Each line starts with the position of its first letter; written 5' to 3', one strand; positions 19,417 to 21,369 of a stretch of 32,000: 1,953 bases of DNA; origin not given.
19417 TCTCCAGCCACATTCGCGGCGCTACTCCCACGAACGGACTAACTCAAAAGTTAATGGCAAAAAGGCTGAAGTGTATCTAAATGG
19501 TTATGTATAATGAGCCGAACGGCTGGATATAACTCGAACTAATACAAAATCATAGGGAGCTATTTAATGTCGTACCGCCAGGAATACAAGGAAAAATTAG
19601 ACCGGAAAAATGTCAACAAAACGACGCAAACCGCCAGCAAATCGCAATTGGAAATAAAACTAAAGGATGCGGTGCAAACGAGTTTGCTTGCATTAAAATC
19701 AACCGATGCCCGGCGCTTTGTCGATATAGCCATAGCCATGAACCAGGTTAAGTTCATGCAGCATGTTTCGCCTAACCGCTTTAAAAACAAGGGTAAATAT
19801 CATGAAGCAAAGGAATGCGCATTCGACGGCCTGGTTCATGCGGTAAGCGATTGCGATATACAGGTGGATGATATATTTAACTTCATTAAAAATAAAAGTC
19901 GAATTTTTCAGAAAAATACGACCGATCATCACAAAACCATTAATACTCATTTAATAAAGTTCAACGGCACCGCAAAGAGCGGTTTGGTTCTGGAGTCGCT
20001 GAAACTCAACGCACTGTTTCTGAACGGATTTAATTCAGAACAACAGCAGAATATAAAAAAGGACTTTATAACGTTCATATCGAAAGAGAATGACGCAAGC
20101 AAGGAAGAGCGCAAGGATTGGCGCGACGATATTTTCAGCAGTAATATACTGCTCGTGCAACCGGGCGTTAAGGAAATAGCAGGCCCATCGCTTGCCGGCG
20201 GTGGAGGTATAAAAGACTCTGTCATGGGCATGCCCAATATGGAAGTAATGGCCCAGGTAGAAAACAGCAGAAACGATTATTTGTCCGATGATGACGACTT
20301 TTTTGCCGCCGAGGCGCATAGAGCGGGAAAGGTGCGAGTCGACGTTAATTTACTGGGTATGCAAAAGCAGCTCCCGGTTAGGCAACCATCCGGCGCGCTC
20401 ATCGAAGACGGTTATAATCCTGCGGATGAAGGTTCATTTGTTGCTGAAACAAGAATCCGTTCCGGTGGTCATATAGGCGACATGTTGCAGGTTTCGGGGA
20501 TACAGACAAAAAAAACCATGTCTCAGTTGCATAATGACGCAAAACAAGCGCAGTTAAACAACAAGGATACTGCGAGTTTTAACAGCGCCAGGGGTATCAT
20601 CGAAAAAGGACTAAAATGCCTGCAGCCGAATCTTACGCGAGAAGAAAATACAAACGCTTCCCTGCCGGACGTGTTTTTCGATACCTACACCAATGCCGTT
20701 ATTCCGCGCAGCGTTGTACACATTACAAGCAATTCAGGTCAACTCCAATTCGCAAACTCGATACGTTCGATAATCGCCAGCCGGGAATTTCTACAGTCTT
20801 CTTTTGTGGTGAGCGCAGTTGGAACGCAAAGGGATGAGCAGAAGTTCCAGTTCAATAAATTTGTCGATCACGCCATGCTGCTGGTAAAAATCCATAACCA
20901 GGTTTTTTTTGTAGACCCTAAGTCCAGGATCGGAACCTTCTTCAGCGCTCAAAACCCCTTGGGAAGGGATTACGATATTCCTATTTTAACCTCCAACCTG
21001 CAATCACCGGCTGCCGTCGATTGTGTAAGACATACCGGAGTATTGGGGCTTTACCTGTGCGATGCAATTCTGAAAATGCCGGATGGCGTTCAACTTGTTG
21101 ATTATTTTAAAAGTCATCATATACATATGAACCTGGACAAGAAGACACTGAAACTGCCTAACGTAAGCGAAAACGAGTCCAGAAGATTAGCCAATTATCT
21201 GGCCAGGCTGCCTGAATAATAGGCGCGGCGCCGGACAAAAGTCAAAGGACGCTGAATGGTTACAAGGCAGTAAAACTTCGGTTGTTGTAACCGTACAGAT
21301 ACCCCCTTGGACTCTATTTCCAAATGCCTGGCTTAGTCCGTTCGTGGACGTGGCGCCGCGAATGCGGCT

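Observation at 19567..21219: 550-aa ORF with a CE-clan (Ulp1 / YopJ / deubiquitinase-like) catalytic arrangement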

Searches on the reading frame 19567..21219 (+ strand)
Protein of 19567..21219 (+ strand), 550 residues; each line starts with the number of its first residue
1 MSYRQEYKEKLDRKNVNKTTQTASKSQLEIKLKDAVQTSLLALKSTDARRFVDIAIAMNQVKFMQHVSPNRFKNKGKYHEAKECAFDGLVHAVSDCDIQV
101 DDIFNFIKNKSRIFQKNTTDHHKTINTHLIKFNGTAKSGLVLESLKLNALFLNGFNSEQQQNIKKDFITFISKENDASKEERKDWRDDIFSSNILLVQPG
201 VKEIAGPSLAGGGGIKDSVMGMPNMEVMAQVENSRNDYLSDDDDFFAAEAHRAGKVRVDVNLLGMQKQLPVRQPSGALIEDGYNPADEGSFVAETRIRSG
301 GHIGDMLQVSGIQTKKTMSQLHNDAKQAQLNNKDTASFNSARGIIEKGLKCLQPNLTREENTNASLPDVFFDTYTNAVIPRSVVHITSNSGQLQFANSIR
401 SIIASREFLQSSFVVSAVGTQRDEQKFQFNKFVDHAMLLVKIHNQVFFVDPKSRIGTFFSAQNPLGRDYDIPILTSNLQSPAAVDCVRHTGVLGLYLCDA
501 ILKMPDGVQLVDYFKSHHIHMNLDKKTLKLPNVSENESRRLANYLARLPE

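Call 4: search_protein_families(library=pfam, proteins=[window:19567-21219:+], max_evalue=1)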
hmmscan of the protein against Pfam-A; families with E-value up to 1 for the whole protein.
window:19567-21219:+ (550 aa): 0 families

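Call 6: search_protein_families(library=ncbifam, proteins=[window:19567-21219:+], max_evalue=0.1)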
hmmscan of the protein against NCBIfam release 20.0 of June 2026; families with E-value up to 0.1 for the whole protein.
window:19567-21219:+ (550 aa): 0 families

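Call 7: search_solved_structures(query=window:19567-21219:+, max_evalue=10, show_alignments=2)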
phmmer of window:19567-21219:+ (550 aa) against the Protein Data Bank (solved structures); distinct sequences matched with E-value up to 10: 1.
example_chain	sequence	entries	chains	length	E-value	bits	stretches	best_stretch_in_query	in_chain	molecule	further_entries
9yya_A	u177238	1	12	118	0.14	13.9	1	471-528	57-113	Macrophage migration inhibitory factor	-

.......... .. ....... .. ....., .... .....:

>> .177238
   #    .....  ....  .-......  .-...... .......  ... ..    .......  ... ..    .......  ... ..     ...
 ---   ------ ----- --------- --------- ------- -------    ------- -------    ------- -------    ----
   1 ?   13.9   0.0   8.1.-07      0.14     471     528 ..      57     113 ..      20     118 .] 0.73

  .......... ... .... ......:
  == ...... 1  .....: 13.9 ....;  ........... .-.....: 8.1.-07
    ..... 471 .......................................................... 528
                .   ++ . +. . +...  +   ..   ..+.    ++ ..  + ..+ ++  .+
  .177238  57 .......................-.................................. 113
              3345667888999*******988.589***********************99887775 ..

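Call 8: find_homologous_proteins(query=window:19567-21219:+, max_evalue=0.001)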
Query window:19567-21219:+ (550 aa): 2 proteins with E <= 0.001 among 8000 candidates.
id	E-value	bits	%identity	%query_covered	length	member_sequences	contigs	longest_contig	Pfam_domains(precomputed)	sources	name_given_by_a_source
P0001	0.0e+0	1230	100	100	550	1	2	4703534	-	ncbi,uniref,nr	ncbi:hypothetical protein F6R98_00440 [Candidatus Methylospira mobilis]|uniref:Uncharacterized prote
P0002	0.0e+0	1067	87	100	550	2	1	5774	-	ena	-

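Call 14: find_encoding_contigs(protein=P0002, flank=6000)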
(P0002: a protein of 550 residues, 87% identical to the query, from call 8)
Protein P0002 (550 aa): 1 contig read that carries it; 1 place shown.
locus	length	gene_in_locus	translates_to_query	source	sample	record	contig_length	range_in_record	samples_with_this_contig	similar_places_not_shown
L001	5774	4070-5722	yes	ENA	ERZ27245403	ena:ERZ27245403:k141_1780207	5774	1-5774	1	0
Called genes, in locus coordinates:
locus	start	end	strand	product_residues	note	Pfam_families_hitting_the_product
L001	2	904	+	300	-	?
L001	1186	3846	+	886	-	-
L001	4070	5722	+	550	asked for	-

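Call 15: search_protein_families(library=padloc, proteins=[window:19567-21219:+], max_evalue=0.1)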
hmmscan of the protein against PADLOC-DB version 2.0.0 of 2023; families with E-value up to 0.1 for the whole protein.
window:19567-21219:+ (550 aa): 0 families

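Call 20: search_protein_families(library=phrogs, proteins=[window:19567-21219:+], max_evalue=1)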
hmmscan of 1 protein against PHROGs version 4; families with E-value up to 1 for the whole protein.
window:19567-21219:+ (550 aa): 1 family
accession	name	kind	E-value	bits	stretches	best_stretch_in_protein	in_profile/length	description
phrog_21421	-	integration and excision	0.21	12.4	1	143-206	6-69/144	integrase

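Call 21: search_protein_representatives(protein=window:19567-21219:+)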
Query: 550 residues. Proteins with E-value up to 0.001 (for the whole library): 6; up to 1e-10: 1; up to 1e-30: 1. The best 6 are listed.
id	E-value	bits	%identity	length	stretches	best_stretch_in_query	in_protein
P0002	0.0e+00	1067.1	87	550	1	1-550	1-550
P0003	5.6e-09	51.6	43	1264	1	415-504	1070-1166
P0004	4.9e-08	48.4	34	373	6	73-121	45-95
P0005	4.2e-07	45.4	32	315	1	355-498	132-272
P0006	1.2e-06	43.9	39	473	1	417-503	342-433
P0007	4.5e-05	38.7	39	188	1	416-497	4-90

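Call 27: find_encoding_contigs(protein=P0006, flank=10000)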
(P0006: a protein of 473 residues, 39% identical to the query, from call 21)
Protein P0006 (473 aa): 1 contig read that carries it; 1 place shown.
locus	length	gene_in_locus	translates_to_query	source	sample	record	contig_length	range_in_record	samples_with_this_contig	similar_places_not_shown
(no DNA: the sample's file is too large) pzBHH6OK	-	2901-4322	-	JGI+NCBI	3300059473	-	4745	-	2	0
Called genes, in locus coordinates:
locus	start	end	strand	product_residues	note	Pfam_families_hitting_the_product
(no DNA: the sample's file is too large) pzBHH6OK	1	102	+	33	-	?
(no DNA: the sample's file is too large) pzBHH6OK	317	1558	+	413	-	PF01943:Polysacc_synt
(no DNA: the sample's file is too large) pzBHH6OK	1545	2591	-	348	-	PF01073:3Beta_HSD, PF01370:Epimerase, PF02719:Polysacc_synt_2, PF04321:RmlD_sub_bind, PF07993:NAD_binding_4 (faint), PF16363:GDP_Man_Dehyd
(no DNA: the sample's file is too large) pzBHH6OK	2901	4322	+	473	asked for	-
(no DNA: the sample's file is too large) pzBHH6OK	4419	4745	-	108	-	PF01676:Metalloenzyme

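Call 28: find_encoding_contigs(protein=P0003, flank=10000)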
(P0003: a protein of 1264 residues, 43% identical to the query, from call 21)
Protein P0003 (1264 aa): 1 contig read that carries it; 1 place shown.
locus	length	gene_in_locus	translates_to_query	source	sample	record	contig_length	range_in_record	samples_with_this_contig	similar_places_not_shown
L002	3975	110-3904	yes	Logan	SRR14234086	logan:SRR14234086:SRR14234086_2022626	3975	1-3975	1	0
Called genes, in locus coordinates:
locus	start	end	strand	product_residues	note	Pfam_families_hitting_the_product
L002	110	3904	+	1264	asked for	-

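Call 29: find_encoding_contigs(protein=P0005, flank=10000)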
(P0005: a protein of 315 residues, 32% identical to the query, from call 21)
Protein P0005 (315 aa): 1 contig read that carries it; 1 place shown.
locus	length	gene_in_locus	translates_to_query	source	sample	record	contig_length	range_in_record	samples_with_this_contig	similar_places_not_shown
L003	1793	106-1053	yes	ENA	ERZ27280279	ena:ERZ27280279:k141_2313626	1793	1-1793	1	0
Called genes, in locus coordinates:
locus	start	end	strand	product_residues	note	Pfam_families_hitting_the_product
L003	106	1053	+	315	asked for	-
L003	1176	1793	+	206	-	?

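Call 30: find_encoding_contigs(protein=P0007, flank=10000)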
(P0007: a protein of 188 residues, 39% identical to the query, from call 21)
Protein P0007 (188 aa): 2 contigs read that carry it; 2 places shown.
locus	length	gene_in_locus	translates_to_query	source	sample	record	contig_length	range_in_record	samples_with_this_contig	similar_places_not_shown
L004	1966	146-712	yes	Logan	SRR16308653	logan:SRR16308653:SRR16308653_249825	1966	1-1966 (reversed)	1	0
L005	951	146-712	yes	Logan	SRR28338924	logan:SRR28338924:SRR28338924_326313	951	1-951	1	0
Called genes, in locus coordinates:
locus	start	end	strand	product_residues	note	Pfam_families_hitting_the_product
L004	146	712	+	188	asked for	-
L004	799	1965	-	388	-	?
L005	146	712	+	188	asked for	-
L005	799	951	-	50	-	?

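Call 36: search_protein_families(library=pfam, proteins=[P0003, P0005, P0006, P0007, P0004], max_evalue=10)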
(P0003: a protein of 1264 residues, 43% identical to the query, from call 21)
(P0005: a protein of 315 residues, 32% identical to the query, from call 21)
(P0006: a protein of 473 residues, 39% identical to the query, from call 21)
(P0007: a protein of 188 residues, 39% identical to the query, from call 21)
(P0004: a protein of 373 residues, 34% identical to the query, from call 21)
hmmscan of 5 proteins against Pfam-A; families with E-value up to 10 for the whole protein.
P0003 (1264 aa): 2 families
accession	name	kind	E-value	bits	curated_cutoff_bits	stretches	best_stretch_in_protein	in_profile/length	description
PF00004.35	AAA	-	3.5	8.5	21.2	1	216-266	59-110/131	ATPase family associated with various cellular activities (AAA)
PF05223.17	MecA_N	-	6.2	7.6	22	1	23-72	31-75/117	NTF2-like N-terminal transpeptidase domain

P0005 (315 aa): 0 families

P0006 (473 aa): 0 families

P0007 (188 aa): 2 families
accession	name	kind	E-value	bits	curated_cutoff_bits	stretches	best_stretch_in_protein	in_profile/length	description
PF21403.4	OTU1_UBXL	-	0.1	13.6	22.7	1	99-125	16-41/49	OTU1, UBXL domain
PF15862.10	Coilin_N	-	0.1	13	32.9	1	92-121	17-46/139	Coilin N-terminus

P0004 (373 aa): 15 families
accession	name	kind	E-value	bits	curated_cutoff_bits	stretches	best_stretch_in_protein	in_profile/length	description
PF01070.24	FMN_dh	-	4.6e-23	82.3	24.9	6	13-61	197-243/350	FMN-dependent dehydrogenase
PF15225.11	IL32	-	5.7e-10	39.9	27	0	69-89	50-71/100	Interleukin 32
PF23384.1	DUF7098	-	2.7e-09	37.4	27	0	16-36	13-33/81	Family of unknown function (DUF7098)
PF20098.4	DUF6488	-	3.4e-09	37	27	0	24-55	76-107/110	Family of unknown function (DUF6488)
PF02502.23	LacAB_rpiB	-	3.9e-07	30.5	24.7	0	18-47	80-109/138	Ribose/Galactose Isomerase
PF02663.19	FmdE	-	7.4e-06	26.5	22.9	0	67-95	51-79/133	FmdE, Molybdenum formylmethanofuran dehydrogenase operon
PF03802.19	CitX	-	1.5e-05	25.2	25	0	91-112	23-44/165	Apo-citrate lyase phosphoribosyl-dephospho-CoA transferase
PF05690.20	ThiG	-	2.4e-05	24.3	23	0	324-349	179-204/247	Thiazole biosynthesis protein ThiG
PF17606.7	DUF5502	-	2.7e-05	25.2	27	0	30-45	31-46/87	Family of unknown function (DUF5502)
PF21526.2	PGRS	-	0.00019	22.2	27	0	55-70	16-31/73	PGRS repeats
PF23066.1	PH_21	-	0.00027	21.4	27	0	20-46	69-95/120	C-Maf-inducing protein PH domain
PF00218.27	IGPS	-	0.02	14.6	27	0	40-65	214-239/254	Indole-3-glycerol phosphate synthase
PF25298.1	Baculo_FP_2nd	-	0.12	12.6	24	0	23-40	24-41/53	Baculovirus FP protein domain 2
PF01344.31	Kelch_1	-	0.49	10.4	20.1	0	66-82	18-34/46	Kelch motif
PF08238.18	Sel1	-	1.8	9.8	30.7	0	325-341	11-27/36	Sel1 repeat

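Call 67: predict_structure(alignment_id=A5)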
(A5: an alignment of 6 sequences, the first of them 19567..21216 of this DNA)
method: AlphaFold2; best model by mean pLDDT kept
length: 550 residues; sequences in the alignment: 6
mean_pLDDT: 40.0   pTM: 0.35
mean pLDDT of the five models: 40.0, 39.3, 39.2, 38.1, 35.2
residues with pLDDT >= 90: 0; 70-90: 21; 50-70: 124; < 50: 405
segments of 3 or more residues with pLDDT < 50: 11-56, 61-63, 66-69, 81-84, 89-91, 93-391, 421-434, 455-469, 544-550
pLDDT, mean of each block of 10 residues (from residue 1): 51 37 30 29 37 48 48 49 49 41 34 25 23 23 30 34 41 40 39 24 20 19 25 26 24 20 23 22 23 19 21 34 43 34 40 31 32 32 41 54 62 60 42 56 72 50 46 69 60 67 62 67 70 59 43
secondary structure, 60 per line:
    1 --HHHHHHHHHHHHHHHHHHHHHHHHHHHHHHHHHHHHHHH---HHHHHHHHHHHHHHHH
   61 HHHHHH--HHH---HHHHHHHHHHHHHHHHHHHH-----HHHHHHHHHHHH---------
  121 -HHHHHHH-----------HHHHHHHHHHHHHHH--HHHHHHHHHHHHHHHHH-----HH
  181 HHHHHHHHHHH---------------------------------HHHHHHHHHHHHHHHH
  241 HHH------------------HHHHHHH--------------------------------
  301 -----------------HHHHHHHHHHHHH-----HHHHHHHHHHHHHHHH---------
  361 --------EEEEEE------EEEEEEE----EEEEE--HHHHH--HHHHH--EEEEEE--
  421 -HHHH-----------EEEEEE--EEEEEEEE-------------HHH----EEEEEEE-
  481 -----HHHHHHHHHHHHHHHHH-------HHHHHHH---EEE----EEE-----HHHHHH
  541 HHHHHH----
elements in order: H3-41 H45-66 H75-94 H100-111 H122-128 H140-154 H157-173 H179-191 H225-243 H262-268 H318-330 H336-351 E369-374 E381-387 E392-396 H399-403 H406-410 E413-418 H422-425 E437-442 E445-452 E473-479 H486-502 H510-516 E520-522 E527-529 H535-546

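Call 73: list_cluster_members(proteins=[P0006, P0003, P0005, P0007, P0002])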
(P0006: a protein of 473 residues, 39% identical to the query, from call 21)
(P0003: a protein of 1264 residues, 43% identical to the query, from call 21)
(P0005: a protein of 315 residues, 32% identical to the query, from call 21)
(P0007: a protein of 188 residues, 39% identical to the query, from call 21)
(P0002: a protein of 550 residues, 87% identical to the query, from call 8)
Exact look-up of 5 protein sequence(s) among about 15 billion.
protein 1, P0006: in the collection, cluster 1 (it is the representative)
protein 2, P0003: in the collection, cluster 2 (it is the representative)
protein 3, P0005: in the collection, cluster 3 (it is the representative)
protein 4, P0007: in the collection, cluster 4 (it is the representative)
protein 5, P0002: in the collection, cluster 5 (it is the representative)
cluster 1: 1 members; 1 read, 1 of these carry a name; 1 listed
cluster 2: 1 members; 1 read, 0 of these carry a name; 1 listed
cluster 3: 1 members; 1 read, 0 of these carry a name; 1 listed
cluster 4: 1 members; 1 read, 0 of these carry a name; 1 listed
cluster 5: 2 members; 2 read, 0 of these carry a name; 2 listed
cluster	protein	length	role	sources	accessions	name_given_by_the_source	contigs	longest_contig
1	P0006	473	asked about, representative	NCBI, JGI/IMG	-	hypothetical protein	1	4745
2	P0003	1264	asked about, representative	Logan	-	-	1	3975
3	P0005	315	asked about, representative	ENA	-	-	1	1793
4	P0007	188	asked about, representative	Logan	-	-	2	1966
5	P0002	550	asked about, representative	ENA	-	-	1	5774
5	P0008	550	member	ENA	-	-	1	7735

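Call 74: find_encoding_contigs(protein=P0008, flank=8000)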
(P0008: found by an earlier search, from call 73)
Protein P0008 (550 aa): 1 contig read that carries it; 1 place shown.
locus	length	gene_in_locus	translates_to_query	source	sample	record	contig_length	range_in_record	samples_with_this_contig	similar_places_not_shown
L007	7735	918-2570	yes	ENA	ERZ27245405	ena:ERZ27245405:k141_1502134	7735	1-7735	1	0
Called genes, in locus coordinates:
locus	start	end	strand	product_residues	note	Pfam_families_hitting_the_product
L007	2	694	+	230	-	?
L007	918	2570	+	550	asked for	-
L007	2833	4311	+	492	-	-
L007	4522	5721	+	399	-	PF25917:BSH_RND, PF25876:HH_MFP_RND, PF25944:Beta-barrel_RND, PF25967:RND-MFP_C, PF25989:YknX_C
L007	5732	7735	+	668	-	?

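Call 80: search_protein_families(library=pfam, proteins=[L003:1176-1793:+, L004:799-1965:-, L001:41-904:+], max_evalue=0.01)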
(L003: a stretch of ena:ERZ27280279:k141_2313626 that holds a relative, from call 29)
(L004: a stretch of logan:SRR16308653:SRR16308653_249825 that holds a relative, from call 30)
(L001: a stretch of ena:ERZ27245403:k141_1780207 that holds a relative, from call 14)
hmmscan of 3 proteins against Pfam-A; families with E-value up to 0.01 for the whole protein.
L003:1176-1793:+ (206 aa): 1 family
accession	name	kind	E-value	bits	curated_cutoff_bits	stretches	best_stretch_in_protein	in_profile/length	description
PF00696.33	AA_kinase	-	5.8e-12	46.3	24.9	1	10-203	3-148/234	Amino acid kinase family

L004:799-1965:- (388 aa): 2 families
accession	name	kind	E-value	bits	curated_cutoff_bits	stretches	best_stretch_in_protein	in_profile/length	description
PF07690.21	MFS_1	-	7.3e-25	88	33.4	1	26-341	37-343/347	Major Facilitator Superfamily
PF00083.30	Sugar_tr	-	4.5e-13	49.3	22.3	1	23-182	48-198/452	Sugar (and other) transporter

L001:41-904:+ (287 aa): 0 families
